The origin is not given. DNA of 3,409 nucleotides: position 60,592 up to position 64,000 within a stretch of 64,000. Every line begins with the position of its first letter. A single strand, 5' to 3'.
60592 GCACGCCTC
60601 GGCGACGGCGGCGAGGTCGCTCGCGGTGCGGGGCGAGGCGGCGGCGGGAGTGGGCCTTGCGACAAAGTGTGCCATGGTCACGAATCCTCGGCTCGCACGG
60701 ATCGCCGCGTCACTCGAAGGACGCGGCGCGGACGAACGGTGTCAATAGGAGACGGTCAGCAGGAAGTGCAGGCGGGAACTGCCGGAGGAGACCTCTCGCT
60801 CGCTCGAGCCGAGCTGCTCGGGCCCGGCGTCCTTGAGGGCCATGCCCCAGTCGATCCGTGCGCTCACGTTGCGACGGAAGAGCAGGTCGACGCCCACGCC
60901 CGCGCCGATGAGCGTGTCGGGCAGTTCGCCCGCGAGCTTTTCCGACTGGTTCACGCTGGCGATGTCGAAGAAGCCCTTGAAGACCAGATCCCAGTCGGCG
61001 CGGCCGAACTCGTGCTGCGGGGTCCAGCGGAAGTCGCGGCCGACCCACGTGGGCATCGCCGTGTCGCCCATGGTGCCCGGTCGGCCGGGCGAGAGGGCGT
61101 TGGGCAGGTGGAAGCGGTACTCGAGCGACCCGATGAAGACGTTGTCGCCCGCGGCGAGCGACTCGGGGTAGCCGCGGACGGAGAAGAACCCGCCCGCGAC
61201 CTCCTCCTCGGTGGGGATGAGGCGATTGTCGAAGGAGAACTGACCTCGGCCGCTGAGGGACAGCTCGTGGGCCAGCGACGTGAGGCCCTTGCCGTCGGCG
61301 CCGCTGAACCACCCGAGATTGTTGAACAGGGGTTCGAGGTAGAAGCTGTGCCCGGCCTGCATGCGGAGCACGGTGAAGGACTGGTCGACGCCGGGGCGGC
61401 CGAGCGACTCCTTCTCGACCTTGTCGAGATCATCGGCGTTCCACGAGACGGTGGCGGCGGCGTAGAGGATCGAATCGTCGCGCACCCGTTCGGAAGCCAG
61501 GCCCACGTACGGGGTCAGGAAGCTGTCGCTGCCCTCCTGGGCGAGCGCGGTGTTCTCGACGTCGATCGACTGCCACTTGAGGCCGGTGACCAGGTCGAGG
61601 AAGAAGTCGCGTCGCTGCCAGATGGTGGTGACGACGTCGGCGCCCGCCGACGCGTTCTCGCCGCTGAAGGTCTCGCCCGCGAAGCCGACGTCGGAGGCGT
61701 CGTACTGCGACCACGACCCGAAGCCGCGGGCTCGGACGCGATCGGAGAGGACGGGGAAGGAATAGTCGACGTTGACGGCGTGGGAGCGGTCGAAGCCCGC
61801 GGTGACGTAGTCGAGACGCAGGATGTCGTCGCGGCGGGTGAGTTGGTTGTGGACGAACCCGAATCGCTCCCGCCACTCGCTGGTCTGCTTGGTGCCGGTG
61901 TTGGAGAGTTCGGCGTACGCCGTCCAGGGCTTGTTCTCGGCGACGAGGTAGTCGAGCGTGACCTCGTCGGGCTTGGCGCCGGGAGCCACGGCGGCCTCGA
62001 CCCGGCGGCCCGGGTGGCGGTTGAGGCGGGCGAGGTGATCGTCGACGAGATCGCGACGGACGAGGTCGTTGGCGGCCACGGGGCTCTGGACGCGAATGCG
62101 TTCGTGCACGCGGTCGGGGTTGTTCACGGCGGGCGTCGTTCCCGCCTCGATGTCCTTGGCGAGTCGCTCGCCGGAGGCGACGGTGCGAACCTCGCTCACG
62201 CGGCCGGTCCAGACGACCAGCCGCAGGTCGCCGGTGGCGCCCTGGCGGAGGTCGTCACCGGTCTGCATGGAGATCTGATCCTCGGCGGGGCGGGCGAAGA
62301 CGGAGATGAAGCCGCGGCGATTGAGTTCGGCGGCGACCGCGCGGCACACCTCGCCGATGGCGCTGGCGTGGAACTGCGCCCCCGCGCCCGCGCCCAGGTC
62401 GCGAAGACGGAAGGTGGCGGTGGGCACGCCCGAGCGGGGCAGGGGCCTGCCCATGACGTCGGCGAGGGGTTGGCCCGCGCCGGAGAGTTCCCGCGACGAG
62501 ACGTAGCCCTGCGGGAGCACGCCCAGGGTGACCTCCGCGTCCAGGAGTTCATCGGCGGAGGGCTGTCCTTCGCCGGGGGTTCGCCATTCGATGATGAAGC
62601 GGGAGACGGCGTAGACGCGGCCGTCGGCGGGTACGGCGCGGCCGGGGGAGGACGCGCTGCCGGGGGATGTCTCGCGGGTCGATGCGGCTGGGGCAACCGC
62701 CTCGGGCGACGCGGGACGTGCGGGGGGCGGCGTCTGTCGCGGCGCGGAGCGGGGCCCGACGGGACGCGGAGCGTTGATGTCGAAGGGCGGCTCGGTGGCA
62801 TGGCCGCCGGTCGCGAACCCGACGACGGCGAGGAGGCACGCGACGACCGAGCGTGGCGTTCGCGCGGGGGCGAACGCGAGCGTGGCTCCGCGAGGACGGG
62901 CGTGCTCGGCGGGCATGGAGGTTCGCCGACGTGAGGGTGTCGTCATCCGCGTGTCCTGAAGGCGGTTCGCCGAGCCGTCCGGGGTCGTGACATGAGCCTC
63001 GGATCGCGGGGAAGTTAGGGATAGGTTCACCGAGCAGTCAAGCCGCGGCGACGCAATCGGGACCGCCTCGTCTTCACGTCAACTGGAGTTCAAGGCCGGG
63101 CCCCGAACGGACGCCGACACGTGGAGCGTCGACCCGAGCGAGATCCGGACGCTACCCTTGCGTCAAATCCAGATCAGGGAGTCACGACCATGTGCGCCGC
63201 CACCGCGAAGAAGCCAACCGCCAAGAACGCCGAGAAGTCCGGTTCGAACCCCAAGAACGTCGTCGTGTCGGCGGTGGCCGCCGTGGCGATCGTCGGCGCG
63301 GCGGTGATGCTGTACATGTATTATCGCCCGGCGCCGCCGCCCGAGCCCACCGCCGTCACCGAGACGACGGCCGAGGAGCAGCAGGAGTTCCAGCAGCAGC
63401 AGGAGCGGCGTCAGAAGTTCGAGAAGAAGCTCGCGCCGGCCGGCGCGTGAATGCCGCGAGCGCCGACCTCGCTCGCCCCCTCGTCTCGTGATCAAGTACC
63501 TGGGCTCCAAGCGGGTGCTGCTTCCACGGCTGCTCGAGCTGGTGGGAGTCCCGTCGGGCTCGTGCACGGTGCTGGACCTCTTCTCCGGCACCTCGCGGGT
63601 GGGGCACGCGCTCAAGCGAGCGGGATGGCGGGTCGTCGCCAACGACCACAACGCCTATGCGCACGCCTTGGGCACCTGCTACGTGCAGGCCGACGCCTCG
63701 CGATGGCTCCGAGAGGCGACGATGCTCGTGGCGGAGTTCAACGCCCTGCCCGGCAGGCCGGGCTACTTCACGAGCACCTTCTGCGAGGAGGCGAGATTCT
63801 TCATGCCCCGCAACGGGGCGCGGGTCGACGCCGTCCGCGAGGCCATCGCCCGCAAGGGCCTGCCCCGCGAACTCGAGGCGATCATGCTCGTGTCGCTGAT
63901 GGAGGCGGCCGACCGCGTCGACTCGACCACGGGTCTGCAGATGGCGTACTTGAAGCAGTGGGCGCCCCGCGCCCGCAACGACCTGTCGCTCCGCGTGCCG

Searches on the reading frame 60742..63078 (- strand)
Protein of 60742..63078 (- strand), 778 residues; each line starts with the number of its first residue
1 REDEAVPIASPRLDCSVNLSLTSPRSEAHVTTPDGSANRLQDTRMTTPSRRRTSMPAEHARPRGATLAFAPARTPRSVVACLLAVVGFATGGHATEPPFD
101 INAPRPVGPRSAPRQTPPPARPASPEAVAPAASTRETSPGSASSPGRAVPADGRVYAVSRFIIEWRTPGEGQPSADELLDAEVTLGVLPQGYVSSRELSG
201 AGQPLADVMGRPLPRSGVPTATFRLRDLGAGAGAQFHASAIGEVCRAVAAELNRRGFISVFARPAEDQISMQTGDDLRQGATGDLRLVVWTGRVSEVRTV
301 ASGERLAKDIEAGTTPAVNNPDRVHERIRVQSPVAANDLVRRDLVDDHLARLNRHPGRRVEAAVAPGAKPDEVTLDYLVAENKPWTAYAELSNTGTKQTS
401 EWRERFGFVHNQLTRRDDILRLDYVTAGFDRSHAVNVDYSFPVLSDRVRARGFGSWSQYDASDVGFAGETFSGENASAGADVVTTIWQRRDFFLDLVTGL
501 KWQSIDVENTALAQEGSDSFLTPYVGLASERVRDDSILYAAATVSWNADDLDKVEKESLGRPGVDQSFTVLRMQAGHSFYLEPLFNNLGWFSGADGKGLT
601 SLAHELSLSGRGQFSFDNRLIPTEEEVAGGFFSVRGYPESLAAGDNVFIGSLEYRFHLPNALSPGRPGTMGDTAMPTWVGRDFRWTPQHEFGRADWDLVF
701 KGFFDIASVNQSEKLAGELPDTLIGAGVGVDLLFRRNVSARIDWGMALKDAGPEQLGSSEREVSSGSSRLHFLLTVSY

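Call 12: search_protein_families(library=pfam, max_evalue=0.001, proteins=[window:60742-63078:-])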
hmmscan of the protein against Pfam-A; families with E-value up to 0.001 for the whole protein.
window:60742-63078:- (778 aa): 1 family
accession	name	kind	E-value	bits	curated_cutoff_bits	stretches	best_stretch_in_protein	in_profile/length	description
PF03865.19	ShlB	-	7.2e-10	39.3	22.7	1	380-649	10-263/311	Haemolysin secretion/activation protein ShlB/FhaC/HecB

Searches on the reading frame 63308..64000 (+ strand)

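Call 12: search_protein_families(library=pfam, max_evalue=0.001, proteins=[window:63308-64000:+])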
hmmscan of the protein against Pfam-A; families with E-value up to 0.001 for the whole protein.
window:63308-64000:+ (231 aa): 1 family
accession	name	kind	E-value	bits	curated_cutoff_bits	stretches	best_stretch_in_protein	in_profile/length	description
PF02086.21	MethyltransfD12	-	1.6e-14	54.7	22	1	64-228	1-150/253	D12 class N6 adenine-specific DNA methyltransferase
